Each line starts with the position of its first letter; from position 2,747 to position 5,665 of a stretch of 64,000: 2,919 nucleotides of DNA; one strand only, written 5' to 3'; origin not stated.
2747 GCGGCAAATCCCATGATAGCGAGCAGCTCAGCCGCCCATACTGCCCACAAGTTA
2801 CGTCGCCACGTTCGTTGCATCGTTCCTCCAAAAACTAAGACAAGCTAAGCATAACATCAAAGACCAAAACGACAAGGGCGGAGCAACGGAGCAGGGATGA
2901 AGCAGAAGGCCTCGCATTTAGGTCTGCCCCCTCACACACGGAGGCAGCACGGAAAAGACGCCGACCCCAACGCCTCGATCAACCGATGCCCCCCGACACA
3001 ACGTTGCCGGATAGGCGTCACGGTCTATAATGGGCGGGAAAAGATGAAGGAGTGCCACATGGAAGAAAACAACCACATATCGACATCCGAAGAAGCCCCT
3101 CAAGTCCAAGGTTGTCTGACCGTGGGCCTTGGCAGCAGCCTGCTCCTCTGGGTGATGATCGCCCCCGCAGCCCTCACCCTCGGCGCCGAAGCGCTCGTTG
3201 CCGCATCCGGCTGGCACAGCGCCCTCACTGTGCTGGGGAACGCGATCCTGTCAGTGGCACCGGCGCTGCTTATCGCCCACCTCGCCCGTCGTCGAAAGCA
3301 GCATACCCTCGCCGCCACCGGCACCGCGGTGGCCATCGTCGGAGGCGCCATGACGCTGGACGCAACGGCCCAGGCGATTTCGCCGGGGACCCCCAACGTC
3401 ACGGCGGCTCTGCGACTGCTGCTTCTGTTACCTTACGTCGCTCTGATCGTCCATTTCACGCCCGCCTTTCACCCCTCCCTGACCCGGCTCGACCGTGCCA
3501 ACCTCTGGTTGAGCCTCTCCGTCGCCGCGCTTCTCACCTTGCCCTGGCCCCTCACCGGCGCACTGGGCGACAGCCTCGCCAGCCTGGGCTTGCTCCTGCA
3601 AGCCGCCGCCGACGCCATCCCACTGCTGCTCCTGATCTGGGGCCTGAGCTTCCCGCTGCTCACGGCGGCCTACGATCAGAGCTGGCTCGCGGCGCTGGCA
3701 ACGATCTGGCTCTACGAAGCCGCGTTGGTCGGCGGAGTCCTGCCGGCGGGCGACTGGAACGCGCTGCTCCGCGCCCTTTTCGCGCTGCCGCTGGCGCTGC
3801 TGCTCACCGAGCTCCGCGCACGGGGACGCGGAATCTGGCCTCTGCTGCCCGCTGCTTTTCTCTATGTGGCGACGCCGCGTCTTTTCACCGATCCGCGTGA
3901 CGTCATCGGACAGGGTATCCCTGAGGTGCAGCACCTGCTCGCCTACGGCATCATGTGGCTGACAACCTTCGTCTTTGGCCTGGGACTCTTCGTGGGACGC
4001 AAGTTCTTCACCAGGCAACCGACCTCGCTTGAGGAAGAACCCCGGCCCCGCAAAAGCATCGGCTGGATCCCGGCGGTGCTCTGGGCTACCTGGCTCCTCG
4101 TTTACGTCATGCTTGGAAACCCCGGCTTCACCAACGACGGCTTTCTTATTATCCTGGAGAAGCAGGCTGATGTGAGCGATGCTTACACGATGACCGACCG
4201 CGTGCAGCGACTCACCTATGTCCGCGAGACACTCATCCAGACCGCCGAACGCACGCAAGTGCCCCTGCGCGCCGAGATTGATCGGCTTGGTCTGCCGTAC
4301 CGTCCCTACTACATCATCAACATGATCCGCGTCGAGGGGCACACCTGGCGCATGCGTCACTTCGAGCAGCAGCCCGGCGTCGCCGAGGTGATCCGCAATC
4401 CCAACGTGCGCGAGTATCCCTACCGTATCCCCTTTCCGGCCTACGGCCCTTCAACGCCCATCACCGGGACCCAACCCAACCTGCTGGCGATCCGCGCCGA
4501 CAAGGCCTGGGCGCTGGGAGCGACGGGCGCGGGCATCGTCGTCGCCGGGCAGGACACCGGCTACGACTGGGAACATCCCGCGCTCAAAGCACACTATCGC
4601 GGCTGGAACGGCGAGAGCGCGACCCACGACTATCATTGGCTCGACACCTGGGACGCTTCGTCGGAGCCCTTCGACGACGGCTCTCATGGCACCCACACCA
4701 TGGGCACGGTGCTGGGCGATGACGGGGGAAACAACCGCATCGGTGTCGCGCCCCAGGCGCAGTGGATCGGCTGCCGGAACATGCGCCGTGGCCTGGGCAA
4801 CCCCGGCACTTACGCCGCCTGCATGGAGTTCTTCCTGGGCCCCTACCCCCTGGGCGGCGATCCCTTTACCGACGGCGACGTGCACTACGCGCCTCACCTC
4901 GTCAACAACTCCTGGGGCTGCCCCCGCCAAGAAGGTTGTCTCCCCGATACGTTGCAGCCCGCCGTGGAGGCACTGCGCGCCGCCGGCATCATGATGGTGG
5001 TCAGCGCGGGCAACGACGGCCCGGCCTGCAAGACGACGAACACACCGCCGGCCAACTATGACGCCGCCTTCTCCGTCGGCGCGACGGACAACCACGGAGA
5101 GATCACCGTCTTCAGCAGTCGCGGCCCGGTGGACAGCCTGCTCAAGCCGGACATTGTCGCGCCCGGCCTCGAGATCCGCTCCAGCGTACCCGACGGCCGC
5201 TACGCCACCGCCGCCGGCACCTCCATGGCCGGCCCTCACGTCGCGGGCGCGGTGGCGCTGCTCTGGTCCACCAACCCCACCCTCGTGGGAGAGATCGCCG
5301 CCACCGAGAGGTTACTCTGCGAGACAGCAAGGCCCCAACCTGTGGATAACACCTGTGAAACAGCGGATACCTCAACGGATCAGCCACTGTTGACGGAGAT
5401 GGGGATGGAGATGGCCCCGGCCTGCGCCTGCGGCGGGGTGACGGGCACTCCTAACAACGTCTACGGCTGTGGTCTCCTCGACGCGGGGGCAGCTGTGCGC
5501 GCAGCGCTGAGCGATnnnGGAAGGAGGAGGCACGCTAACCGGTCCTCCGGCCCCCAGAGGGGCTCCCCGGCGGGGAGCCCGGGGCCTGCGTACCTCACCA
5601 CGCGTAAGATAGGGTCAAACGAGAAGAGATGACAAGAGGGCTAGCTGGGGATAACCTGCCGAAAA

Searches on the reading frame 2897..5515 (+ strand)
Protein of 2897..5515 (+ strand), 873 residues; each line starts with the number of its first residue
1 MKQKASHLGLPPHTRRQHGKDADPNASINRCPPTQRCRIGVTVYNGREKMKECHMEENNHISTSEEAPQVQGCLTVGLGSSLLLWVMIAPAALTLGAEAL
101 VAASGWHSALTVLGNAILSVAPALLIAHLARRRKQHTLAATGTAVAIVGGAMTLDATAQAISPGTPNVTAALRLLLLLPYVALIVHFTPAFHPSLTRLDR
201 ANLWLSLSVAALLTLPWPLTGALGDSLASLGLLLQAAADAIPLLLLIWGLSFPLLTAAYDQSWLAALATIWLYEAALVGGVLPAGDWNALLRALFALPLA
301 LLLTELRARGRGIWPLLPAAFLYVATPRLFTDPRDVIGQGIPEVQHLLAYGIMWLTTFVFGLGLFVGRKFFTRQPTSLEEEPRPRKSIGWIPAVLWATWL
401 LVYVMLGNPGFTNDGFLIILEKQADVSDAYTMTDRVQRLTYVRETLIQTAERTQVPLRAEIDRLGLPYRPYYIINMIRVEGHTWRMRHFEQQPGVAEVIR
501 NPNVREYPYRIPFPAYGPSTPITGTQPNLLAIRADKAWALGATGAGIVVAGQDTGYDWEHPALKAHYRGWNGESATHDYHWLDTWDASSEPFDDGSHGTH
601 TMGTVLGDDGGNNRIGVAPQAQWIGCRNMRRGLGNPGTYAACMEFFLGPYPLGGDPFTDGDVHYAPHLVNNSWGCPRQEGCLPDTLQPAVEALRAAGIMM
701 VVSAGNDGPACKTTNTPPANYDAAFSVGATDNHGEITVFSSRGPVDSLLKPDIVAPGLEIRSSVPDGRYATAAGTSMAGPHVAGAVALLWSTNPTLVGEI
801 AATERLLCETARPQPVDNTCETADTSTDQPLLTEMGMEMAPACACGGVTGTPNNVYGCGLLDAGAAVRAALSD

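Call 35: search_protein_families(library=ncbifam, proteins=[window:2897-5515:+], max_evalue=1)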
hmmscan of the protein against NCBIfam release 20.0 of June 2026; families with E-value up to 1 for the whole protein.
window:2897-5515:+ (873 aa): 9 families
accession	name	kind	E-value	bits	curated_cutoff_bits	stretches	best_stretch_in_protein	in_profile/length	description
TIGR03921.1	T7SS_mycosin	equivalog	3.2e-23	82.4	278.75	2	684-797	136-251/353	type VII secretion-associated serine protease mycosin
NF051851.1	AtpSerPepEprS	equivalog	6.3e-15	54.3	1700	2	753-802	281-330/988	autotransporter serine peptidase EprS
TIGR03895.1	protease_PatA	subfamily_domain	9.7e-14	51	421.05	1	666-795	58-182/606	PatA/PatG family cyanobactin maturation protease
NF040553.1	SGO_0316_fam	subfamily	8.8e-12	43.5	1400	1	736-789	653-707/1486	SGO_0316/SGO_0317 family LPXTG-anchored serine peptidase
NF033595.1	denti_PrtP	equivalog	2.9e-11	42.7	300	1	695-794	364-463/606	dentilisin complex serine proteinase subunit PrtP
NF040809.1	germ_prot_CspBA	exception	6.2e-11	40.7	1250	1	713-790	967-1045/1099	bifunctional germination protease/germinant receptor pseudoprotease CspBA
NF040808.2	CspC_non_triad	exception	1.4e-07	30.3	675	1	718-789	424-497/556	bile acid germinant receptor pseudoprotease CspC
NF049861.1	SCO2400_fam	subfamily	0.073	13.6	55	1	129-158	89-118/136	SCO2400 family protein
NF049966.1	QH_SP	equivalog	0.19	11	165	1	666-796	88-198/219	subtilisin-like serine protease QhpE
